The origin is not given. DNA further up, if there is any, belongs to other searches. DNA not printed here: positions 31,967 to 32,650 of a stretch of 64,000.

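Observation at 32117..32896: MvhD fused to a winged-helix/HTH-like C-terminal domain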

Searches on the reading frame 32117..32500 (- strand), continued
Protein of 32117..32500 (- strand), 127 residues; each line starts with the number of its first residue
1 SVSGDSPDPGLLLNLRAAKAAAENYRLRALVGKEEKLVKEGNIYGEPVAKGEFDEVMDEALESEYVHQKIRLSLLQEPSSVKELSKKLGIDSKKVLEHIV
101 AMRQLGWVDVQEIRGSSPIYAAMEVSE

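Call 50: find_encoding_contigs(protein=P0299, flank=10000, max_places=1)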
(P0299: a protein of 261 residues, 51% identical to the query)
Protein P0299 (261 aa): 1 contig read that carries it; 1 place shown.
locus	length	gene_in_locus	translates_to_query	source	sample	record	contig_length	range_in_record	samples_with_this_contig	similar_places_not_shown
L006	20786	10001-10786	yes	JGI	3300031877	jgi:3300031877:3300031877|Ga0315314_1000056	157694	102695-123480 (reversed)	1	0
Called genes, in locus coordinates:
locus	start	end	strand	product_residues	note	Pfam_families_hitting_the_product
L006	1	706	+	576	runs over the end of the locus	PF00890:FAD_binding_2 (weak), PF01266:DAO (weak), PF07992:Pyr_redox_2, PF12831:FAD_oxidored, PF13450:NAD_binding_8, PF12838:Fer4_7, PF13187:Fer4_9 (weak), PF14697:Fer4_21, +5 more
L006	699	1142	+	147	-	PF02662:FlpD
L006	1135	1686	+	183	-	PF13183:Fer4_8, PF13237:Fer4_10 (weak), PF13187:Fer4_9, PF13534:Fer4_17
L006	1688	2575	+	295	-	PF02754:CCG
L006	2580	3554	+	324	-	PF01058:Oxidored_q6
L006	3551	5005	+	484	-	PF27537:HoxH, PF00374:NiFeSe_Hases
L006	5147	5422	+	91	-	-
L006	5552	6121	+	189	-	PF14691:Fer4_20 (faint), PF13534:Fer4_17, PF13187:Fer4_9, PF12838:Fer4_7 (faint), PF13183:Fer4_8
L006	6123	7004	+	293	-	PF02754:CCG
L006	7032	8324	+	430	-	PF00070:Pyr_redox (faint), PF07992:Pyr_redox_2 (weak), PF12831:FAD_oxidored, PF13450:NAD_binding_8 (weak), PF13738:Pyr_redox_3 (faint)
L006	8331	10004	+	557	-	PF00890:FAD_binding_2, PF01266:DAO, PF07992:Pyr_redox_2, PF12831:FAD_oxidored (weak), PF13450:NAD_binding_8, PF00037:Fer4 (weak), PF12838:Fer4_7 (weak), PF14697:Fer4_21, +6 more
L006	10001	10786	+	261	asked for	PF02662:FlpD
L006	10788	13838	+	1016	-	PF07992:Pyr_redox_2, PF12831:FAD_oxidored (weak), PF00037:Fer4, PF12838:Fer4_7, PF00890:FAD_binding_2 (weak), PF07992:Pyr_redox_2 (weak), PF12831:FAD_oxidored (weak), PF13450:NAD_binding_8, +12 more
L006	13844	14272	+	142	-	PF02662:FlpD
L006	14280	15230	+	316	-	PF13183:Fer4_8 (faint), PF13187:Fer4_9 (faint), PF12797:Fer4_2 (faint), PF13237:Fer4_10 (faint)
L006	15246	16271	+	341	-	PF13746:Fer4_18 (faint), PF13183:Fer4_8 (faint), PF13484:Fer4_16 (faint), PF13534:Fer4_17 (faint), PF14697:Fer4_21 (faint), PF00037:Fer4 (faint), PF12797:Fer4_2 (faint), PF17179:Fer4_22, +1 more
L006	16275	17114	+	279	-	PF00175:NAD_binding_1, PF10418:DHODB_Fe-S_bind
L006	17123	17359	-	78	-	-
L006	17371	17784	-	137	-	PF01597:GCV_H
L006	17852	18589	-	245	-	PF00899:ThiF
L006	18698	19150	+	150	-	PF14196:ATC_hydrolase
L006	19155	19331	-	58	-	-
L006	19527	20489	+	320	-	PF22700:MVD-like_N (weak), PF00288:GHMP_kinases_N, PF08544:GHMP_kinases_C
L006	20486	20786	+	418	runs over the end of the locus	PF00291:PALP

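Call 51: find_related_loci(query=P0183, collection=genome_contigs, flank=10000)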
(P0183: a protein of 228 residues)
Query P0183 (228 aa) in genome_contigs; peptide patterns used: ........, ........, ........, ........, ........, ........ (x = any residue, [..] = any of these).
153 stretches matched a pattern; 20 encode a relative of the query (tblastn E <= 1e-3); 20 distinct loci.
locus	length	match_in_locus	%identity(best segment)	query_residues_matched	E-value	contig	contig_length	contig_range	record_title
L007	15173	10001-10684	87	1-228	4e-130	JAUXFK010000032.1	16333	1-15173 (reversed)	MAG: Deltaproteobacteria bacterium isolate CSMAG_2901 CSMAG_2901_k117_2738539_length_16333_cov_14.9887, whole genome sho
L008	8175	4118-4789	50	1-224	3e-75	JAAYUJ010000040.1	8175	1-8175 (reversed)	MAG: Deltaproteobacteria bacterium isolate AS27yjCOA_149 5901_AS27, whole genome shotgun sequence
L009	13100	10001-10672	40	1-224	3e-53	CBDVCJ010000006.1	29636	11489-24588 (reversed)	MAG TPA_asm: uncultured Thermoplasmata archaeon isolate SRR22302367_concoct_193 genome assembly, contig: ERZ26661968.724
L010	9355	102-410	42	1-103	5e-25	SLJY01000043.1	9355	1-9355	MAG: Desulfobacterales bacterium isolate CSSed165cm_255 CSSed16-5cm-29582, whole genome shotgun sequence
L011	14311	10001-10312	39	1-104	1e-24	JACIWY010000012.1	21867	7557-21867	MAG: Chloroflexota bacterium isolate MAG-38 Chloroflexota_C3_bin14_Scaffold_12, whole genome shotgun sequence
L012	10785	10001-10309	42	1-103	2e-24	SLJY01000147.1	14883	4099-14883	MAG: Desulfobacterales bacterium isolate CSSed165cm_255 CSSed16-5cm-12215, whole genome shotgun sequence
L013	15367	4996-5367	35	1-133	2e-23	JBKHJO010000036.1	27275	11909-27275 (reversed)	MAG: Anaerolineales bacterium isolate D4M11_9 NODE_784_length_27275_cov_22.850331, whole genome shotgun sequence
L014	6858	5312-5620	36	1-103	3e-23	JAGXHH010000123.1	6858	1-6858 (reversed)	MAG: Desulfobacteraceae bacterium isolate LH_M58 k141_755021, whole genome shotgun sequence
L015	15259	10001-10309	40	1-103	4e-23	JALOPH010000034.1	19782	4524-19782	MAG: Desulfobacterales bacterium isolate Prado124 scaffold_1548, whole genome shotgun sequence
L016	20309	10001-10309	40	1-103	5e-23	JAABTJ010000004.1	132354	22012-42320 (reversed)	MAG: Desulfobacteraceae bacterium isolate S22.Bin143 NODE_4_length_132354_cov_6.62246, whole genome shotgun sequence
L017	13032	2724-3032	38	1-103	1e-21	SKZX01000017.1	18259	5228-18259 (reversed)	MAG: Desulfobacterales bacterium isolate CSSed162cmB_363 CSSed16-2cmB-7376, whole genome shotgun sequence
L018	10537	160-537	36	1-124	8e-22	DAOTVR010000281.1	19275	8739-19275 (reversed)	MAG TPA_asm: Anaerolineae bacterium isolate H111_70 k127_1616355, whole genome shotgun sequence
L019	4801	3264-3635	33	1-133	9e-22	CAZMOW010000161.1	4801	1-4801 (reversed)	MAG TPA_asm: uncultured Anaerolineales bacterium isolate SRP141376_co2_331 genome assembly, contig: NODE_28416_length_48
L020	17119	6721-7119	32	1-131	8e-21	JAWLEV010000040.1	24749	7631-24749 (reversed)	MAG: Anaerolineae bacterium isolate 20BLK6-1.bin.88 NODE_1824_length_24749_cov_16.431521, whole genome shotgun sequence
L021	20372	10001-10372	30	1-133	3e-19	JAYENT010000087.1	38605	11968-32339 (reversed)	MAG: Chloroflexota bacterium isolate MAG048 MAG048_87, whole genome shotgun sequence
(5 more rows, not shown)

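Call 54: search_protein_families(library=pfam, proteins=[L009:9-1199:+, L009:1196-2173:+, L009:2174-2539:+, L009:5729-6514:+, L009:9854-10702:+, L008:4853-6526:+, L008:6628-7515:+, L004:12590-13471:+, L006:14280-15230:+, L006:15246-16271:+], max_evalue=0.001)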
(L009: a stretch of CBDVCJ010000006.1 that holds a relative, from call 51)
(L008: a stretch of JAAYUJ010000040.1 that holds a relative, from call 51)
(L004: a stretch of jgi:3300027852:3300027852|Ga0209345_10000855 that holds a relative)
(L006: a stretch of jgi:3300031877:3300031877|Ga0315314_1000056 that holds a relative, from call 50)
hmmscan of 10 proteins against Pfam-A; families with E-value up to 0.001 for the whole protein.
L009:9-1199:+ (396 aa): 7 families
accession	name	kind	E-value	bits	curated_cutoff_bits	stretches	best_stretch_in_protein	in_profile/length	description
PF00037.32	Fer4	-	6.1e-09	35.8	21.1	2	355-374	5-24/24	4Fe-4S binding domain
PF12838.12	Fer4_7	-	2.7e-08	34.6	27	2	325-372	2-52/52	4Fe-4S dicluster domain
PF25160.1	LdpA_Fe-S-bd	-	5.4e-07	29.7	27.6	1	346-378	16-48/49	LdpA Fe-S cluster-binding domain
PF13187.11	Fer4_9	-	1.1e-06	28.9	27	1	325-373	2-52/52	4Fe-4S dicluster domain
PF14697.11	Fer4_21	-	1.6e-06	28.6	35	1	320-374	3-58/59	4Fe-4S dicluster domain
PF12837.12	Fer4_6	-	4.1e-05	23.8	25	1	351-373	2-24/24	4Fe-4S binding domain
PF13484.11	Fer4_16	-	0.00047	21.3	30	1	358-380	2-26/66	4Fe-4S double cluster binding domain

L009:1196-2173:+ (325 aa): 1 family
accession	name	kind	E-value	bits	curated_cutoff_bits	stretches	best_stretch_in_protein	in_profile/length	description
PF02662.21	FlpD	-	2.9e-50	169.8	22.3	1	63-185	1-123/123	Methyl-viologen-reducing hydrogenase, delta subunit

L009:2174-2539:+ (121 aa): 0 families

L009:5729-6514:+ (261 aa): 4 families
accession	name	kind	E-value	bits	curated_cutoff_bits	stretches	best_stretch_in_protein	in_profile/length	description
PF02662.21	FlpD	-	2.6e-53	179.7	22.3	1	9-131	1-123/123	Methyl-viologen-reducing hydrogenase, delta subunit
PF01022.26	HTH_5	-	1.5e-05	25.2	22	1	199-241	3-45/47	Bacterial regulatory protein, arsR family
PF12802.13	MarR_2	-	8.9e-05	23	27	0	201-241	8-50/61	MarR family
PF12840.13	HTH_20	-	0.00077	19.8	27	0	200-242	6-49/51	Helix-turn-helix domain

L009:9854-10702:+ (282 aa): 1 family
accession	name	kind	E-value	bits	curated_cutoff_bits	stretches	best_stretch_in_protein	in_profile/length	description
PF02662.21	FlpD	-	1.5e-53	180.5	22.3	1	29-151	1-123/123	Methyl-viologen-reducing hydrogenase, delta subunit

L008:4853-6526:+ (557 aa): 19 families
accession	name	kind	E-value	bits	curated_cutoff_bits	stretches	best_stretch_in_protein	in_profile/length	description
PF07992.20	Pyr_redox_2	-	8.4e-36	124.3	26.1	2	243-537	2-289/291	Pyridine nucleotide-disulphide oxidoreductase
PF13738.12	Pyr_redox_3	-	2.3e-19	70.2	30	0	370-408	163-200/305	Pyridine nucleotide-disulphide oxidoreductase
PF14691.11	Fer4_20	-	2.4e-18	66.4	25.8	1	149-228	30-112/113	Dihydroprymidine dehydrogenase domain II, 4Fe-4S cluster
PF13450.12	NAD_binding_8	-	4.7e-15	56.1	21.9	1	246-281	1-37/68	NAD(P)-binding Rossmann-like domain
PF00070.33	Pyr_redox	-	1.5e-12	48.3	22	0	5-83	1-69/82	Pyridine nucleotide-disulphide oxidoreductase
PF01946.23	Thi4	-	1.9e-12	47.4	26.2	1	238-278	14-55/235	Thi4 family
PF12831.13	FAD_oxidored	-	7.7e-12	45.7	27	1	6-52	2-48/416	FAD dependent oxidoreductase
PF00890.30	FAD_binding_2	-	2.5e-10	40.6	20.4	1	244-277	2-35/414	FAD binding domain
PF01494.25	FAD_binding_3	-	7.1e-10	39.1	22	1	243-275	3-35/349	FAD binding domain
PF03486.20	HI0933_like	-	1.4e-09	38.2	50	0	5-39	2-36/244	HI0933-like protein Rossmann domain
PF01266.30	DAO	-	3.6e-09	37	27.9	1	243-277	1-35/353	FAD dependent oxidoreductase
PF13241.12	NAD_binding_7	-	4.2e-05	24.5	22.1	0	3-54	7-54/104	Putative NAD(P)-binding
PF13187.11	Fer4_9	-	7.3e-05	23.1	27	0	102-115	36-49/52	4Fe-4S dicluster domain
PF01134.28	GIDA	-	0.00011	21.8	22.1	0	244-268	2-26/391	Glucose inhibited division protein A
PF00037.32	Fer4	-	0.00028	21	21.1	1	97-115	2-20/24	4Fe-4S binding domain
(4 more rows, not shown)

L008:6628-7515:+ (295 aa): 0 families

L004:12590-13471:+ (293 aa): 1 family
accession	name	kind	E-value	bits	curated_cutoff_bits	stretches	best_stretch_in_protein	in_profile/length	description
PF14691.11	Fer4_20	-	0.00033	20.9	25.8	1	30-62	1-33/113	Dihydroprymidine dehydrogenase domain II, 4Fe-4S cluster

L006:14280-15230:+ (316 aa): 8 families
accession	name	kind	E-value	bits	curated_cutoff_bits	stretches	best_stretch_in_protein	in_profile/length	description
PF12797.12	Fer4_2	-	4.1e-08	33.1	24.5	2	199-217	3-21/22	4Fe-4S binding domain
PF13237.11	Fer4_10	-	7.1e-07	29.5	25.5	1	255-279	6-32/53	4Fe-4S dicluster domain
PF13187.11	Fer4_9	-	7.6e-07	29.5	27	1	205-271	1-50/52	4Fe-4S dicluster domain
PF13183.11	Fer4_8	-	1.2e-06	29.4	27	1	202-272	1-68/68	4Fe-4S dicluster domain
PF00037.32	Fer4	-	2.7e-05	24.2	21.1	1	256-271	6-21/24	4Fe-4S binding domain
PF13534.11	Fer4_17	-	6.8e-05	23.8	22.2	1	205-273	1-61/61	4Fe-4S dicluster domain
PF13746.11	Fer4_18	-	0.00015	22.3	27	0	253-278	56-81/114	4Fe-4S dicluster domain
PF13484.11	Fer4_16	-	0.00037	21.6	30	0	257-276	1-20/66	4Fe-4S double cluster binding domain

L006:15246-16271:+ (341 aa): 13 families
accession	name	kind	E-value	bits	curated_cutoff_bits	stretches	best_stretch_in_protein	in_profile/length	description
PF17179.9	Fer4_22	-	4.5e-32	111.2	27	1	235-326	1-94/95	4Fe-4S dicluster domain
PF00037.32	Fer4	-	2.8e-08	33.7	21.1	1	310-326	5-21/24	4Fe-4S binding domain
PF12797.12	Fer4_2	-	6.1e-08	32.6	24.5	1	310-325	7-22/22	4Fe-4S binding domain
PF13183.11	Fer4_8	-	1.1e-07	32.7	27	1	270-327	10-68/68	4Fe-4S dicluster domain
PF14697.11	Fer4_21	-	1.7e-07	31.7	35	0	309-326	37-54/59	4Fe-4S dicluster domain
PF13484.11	Fer4_16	-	6.1e-06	27.4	30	0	199-248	17-65/66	4Fe-4S double cluster binding domain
PF13746.11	Fer4_18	-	7.9e-06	26.5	27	1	292-332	40-80/114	4Fe-4S dicluster domain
PF13534.11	Fer4_17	-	9.6e-06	26.5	22.2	0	291-328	24-61/61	4Fe-4S dicluster domain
PF13237.11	Fer4_10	-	1e-05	25.8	25.5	1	233-324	6-53/53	4Fe-4S dicluster domain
PF12838.12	Fer4_7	-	3.5e-05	24.6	27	0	235-326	1-51/52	4Fe-4S dicluster domain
PF25160.1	LdpA_Fe-S-bd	-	3.6e-05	23.9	27.6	0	310-327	25-42/49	LdpA Fe-S cluster-binding domain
PF13187.11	Fer4_9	-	3.9e-05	24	27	0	235-326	1-50/52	4Fe-4S dicluster domain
PF12837.12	Fer4_6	-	0.00038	20.7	25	0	311-326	7-22/24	4Fe-4S binding domain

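Call 66: find_encoding_contigs(protein=P0144, flank=6000, max_places=2)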
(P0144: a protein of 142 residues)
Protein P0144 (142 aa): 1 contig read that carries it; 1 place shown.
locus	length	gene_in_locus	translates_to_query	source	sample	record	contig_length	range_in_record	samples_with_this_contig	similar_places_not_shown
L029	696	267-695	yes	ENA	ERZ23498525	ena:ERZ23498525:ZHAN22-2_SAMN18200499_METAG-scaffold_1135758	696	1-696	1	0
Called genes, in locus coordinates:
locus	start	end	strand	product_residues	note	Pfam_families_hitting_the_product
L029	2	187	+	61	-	?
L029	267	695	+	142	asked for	?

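Call 70: list_cluster_members(proteins=[P0128, P0133, P0134, P0138, P0141, P0142, P0145, P0148, P0158, P0167])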
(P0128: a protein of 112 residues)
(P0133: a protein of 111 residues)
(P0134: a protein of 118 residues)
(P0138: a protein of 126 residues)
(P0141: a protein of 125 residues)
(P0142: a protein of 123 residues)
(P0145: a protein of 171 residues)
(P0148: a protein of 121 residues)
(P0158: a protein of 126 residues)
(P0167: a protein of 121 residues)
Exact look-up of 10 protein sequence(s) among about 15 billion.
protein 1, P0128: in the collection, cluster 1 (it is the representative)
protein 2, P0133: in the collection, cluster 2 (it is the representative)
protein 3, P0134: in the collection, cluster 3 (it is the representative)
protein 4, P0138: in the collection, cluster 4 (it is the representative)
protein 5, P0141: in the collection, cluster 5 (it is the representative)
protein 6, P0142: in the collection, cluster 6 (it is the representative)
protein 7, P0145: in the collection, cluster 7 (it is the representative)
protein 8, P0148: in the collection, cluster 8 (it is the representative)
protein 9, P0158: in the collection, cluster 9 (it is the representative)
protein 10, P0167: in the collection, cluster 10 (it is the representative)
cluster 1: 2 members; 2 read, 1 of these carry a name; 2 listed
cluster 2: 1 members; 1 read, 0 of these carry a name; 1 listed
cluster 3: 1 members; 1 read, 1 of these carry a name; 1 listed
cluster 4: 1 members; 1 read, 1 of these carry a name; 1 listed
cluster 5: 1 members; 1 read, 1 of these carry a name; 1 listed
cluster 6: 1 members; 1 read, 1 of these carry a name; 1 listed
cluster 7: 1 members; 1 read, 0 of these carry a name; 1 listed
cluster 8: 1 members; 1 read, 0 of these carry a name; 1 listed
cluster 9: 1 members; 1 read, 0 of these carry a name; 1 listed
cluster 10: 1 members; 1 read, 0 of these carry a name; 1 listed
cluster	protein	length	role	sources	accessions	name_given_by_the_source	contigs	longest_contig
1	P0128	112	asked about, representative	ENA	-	-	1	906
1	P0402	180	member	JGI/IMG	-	predicted transcriptional regulator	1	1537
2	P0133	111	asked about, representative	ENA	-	-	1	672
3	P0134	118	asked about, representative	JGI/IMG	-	biotin operon repressor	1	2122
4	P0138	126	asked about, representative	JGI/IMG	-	hypothetical protein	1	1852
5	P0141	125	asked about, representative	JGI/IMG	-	hypothetical protein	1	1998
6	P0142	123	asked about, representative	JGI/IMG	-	predicted Rossmann fold nucleotide-binding protein DprA/Smf involved in DNA uptake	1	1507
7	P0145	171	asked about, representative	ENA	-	-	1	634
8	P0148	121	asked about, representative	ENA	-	-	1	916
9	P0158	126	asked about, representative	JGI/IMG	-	-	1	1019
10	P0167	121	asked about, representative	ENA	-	-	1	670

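Call 71: find_encoding_contigs(protein=P0134, flank=3000, max_places=1)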
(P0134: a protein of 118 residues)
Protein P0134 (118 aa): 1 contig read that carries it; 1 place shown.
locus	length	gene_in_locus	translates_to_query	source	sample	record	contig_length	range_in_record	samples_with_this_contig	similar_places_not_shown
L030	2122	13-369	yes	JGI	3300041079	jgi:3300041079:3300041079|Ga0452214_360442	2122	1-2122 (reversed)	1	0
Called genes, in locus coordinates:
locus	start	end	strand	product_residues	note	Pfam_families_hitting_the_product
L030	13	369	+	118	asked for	-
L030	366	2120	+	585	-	?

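Call 72: find_encoding_contigs(protein=P0141, flank=3000, max_places=1)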
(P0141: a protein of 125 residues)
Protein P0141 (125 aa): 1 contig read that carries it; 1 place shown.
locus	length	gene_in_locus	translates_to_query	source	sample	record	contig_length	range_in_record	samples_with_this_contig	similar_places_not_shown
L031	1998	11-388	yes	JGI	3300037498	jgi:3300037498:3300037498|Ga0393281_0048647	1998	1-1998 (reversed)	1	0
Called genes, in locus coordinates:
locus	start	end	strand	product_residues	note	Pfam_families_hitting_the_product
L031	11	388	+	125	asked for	-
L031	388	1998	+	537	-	?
